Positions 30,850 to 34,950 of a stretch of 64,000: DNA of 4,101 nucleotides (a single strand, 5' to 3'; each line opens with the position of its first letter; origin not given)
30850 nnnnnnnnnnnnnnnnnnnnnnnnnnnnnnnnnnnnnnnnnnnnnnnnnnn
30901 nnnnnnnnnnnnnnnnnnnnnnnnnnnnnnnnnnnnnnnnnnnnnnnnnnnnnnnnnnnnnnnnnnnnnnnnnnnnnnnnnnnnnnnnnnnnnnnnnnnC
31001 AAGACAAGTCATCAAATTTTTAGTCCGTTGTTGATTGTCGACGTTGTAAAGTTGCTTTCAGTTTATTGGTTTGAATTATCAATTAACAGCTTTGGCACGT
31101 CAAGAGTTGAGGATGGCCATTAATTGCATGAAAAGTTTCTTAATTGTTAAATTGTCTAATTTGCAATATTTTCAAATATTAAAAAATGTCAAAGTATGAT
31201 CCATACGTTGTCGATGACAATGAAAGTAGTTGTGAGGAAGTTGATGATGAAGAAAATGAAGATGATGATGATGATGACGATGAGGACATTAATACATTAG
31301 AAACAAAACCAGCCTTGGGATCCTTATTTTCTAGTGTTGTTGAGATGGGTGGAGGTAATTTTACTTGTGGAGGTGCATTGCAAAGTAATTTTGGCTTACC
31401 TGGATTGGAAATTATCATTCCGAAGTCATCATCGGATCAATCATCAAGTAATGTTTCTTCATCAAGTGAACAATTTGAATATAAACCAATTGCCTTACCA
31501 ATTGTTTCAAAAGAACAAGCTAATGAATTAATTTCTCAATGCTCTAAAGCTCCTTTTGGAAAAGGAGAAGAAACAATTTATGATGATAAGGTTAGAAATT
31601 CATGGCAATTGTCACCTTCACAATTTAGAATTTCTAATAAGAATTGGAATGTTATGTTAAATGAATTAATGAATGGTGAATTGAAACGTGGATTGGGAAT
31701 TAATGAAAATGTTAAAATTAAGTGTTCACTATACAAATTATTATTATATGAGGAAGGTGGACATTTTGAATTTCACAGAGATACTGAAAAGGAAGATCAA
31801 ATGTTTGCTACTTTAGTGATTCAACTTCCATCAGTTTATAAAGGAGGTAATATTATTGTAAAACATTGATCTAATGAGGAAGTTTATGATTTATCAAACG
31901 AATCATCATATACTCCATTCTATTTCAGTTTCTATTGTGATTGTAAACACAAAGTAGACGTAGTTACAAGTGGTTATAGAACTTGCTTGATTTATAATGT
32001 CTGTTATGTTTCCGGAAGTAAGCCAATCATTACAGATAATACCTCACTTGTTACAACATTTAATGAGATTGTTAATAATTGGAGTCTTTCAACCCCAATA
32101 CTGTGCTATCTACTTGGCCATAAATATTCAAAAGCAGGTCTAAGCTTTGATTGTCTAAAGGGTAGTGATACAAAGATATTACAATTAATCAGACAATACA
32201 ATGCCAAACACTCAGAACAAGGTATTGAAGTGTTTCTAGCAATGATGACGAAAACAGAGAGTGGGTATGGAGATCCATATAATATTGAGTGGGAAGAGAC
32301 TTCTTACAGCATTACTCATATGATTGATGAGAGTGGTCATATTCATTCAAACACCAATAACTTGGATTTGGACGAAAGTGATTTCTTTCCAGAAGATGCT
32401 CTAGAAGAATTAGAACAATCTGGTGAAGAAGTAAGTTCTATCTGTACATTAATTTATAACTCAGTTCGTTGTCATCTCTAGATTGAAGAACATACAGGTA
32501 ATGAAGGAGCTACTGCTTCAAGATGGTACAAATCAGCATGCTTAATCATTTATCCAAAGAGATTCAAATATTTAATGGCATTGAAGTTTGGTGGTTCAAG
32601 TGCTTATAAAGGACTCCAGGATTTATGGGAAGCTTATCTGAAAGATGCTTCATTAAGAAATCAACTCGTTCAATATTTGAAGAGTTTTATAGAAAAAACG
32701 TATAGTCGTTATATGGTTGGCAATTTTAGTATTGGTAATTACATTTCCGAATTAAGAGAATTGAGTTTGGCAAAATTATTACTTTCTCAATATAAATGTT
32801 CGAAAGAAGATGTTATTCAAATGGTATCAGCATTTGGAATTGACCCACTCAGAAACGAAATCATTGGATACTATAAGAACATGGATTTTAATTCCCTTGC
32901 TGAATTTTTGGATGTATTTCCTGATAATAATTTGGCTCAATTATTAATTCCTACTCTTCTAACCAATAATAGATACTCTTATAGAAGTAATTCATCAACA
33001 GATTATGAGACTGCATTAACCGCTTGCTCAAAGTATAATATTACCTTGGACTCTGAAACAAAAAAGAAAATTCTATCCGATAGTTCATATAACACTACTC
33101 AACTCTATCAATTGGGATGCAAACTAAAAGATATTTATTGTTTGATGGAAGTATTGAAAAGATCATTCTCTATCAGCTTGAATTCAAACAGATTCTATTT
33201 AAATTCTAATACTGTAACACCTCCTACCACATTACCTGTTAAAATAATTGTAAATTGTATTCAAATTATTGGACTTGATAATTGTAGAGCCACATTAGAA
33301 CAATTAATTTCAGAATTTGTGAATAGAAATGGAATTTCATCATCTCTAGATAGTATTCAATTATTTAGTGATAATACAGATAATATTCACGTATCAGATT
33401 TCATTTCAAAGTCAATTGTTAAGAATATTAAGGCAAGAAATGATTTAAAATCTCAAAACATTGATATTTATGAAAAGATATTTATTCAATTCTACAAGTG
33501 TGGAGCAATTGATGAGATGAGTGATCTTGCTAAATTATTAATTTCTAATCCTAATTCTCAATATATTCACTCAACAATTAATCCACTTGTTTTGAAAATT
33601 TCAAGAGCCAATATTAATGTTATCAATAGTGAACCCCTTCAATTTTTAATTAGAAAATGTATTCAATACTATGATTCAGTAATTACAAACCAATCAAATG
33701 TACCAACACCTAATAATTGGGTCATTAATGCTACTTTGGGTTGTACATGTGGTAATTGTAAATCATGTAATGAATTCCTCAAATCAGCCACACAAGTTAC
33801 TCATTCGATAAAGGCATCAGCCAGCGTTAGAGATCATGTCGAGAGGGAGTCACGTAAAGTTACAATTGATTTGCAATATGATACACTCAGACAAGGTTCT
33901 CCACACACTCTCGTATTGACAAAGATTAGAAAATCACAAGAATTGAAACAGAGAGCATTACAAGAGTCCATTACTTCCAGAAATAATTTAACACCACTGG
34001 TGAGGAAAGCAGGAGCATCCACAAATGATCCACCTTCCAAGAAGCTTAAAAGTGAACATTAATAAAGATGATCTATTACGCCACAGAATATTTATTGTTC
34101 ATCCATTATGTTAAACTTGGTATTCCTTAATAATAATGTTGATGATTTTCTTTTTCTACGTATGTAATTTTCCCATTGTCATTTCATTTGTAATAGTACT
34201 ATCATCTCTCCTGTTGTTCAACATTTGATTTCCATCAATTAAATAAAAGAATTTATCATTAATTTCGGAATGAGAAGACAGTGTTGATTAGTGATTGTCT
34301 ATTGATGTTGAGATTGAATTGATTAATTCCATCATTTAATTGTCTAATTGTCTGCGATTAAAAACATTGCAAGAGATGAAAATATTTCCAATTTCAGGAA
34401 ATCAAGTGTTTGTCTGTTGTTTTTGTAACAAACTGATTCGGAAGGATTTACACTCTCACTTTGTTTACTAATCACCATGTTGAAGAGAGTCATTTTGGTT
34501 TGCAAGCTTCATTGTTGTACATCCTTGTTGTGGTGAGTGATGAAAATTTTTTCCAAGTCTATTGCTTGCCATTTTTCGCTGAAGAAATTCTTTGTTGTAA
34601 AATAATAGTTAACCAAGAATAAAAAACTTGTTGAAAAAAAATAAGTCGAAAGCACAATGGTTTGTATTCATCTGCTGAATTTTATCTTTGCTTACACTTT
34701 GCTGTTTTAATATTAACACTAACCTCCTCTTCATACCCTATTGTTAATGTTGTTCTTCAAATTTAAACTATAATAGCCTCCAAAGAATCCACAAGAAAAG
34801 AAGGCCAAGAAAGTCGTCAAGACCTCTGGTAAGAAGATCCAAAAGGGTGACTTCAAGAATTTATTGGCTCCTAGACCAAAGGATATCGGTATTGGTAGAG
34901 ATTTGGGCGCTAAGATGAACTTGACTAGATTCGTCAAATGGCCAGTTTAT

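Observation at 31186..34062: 2OG-Fe(II) oxygenase catalytic domain interrupted by an in-frame TGA with homology continuing in the same frame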

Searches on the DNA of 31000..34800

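Call 22: search_rna_families(source=window, start=31000, end=34800, threshold=evalue, max_evalue=10)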
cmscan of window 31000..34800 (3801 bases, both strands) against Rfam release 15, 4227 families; matches with E-value up to 10: 12.
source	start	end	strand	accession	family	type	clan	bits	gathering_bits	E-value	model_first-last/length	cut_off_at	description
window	33364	33459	+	RF01214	snR51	Gene; snRNA; snoRNA; CD-box;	CL00058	27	44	4.9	1-98/98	no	Small nucleolar RNA snR51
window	34532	34620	-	RF01203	snR47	Gene; snRNA; snoRNA; CD-box;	CL00051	26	61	8.2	1-96/96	no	Small nucleolar RNA snR47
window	34531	34615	+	RF00611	SNORD111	Gene; snRNA; snoRNA; CD-box;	-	25.8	46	0.2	1-89/89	no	Small nucleolar RNA SNORD111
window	32343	32434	+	RF02511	PYLIS_4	Cis-reg;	-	25.1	50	0.55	1-100/100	no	Pyrrolysine insertion sequence TetR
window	31240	31282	+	RF01306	sR52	Gene; snRNA; snoRNA; CD-box;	-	22.3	50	0.14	1-60/60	no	Small nucleolar RNA sR52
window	34276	34346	+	RF01426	snoR126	Gene; snRNA; snoRNA; CD-box;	-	21.6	39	1.4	1-101/101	no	small nucleolar RNA snoR126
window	31241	31284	+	RF01304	sR5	Gene; snRNA; snoRNA; CD-box;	-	21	40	0.089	1-53/53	no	Small nucleolar RNA sR5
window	34404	34513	+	RF01761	wcaG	Cis-reg;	-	19.3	42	2.2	1-98/98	no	wcaG RNA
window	31240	31285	+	RF01139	sR2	Gene; snRNA; snoRNA; CD-box;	-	19.1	42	0.43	1-57/57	no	Small nucleolar RNA sR2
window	33229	33283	-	RF03421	mir-2558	Gene; miRNA;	-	18.4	70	5.4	1-84/84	no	mir-2558 microRNA precursor family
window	34314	34337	+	RF02750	ES003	Gene; sRNA;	-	16.3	37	8.8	30-53/53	no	ES003 sRNA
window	31414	31465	-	RF01304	sR5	Gene; snRNA; snoRNA; CD-box;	-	14.1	40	6.7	1-53/53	no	Small nucleolar RNA sR5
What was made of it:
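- On Selenoprotein gene: No SECIS hit at E up to 10 across 31000-34800 (call 22).
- No SECIS or any Rfam family reached threshold in the gene or its 3' flank, even at E up to 10 (call 22).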

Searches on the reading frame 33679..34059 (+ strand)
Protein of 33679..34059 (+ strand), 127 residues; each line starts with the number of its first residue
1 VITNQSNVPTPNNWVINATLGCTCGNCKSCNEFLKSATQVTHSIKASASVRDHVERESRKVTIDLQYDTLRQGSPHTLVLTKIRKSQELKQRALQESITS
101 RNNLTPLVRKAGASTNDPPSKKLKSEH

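Call 61: predict_structure(alignment_id=A2)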
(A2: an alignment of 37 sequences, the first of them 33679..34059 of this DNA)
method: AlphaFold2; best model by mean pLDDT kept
length: 127 residues; sequences in the alignment: 37
mean_pLDDT: 88.9   pTM: 0.70
mean pLDDT of the five models: 88.9, 87.9, 86.6, 84.0, 83.6
residues with pLDDT >= 90: 87; 70-90: 24; 50-70: 14; < 50: 2
segments of 3 or more residues with pLDDT < 50: none
pLDDT, mean of each block of 10 residues (from residue 1): 60 92 98 97 98 98 98 96 95 93 83 65 79
secondary structure, 60 per line:
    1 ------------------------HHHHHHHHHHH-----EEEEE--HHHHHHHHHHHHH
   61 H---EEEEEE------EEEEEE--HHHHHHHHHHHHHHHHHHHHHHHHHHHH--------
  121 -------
elements in order: H25-35 E41-45 H48-61 E65-70 E77-82 H85-112
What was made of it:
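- On R3H domain (C-terminal module): Model elements are E41-45, H48-61, E65-70, E77-82 and H85-112 (call 61).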
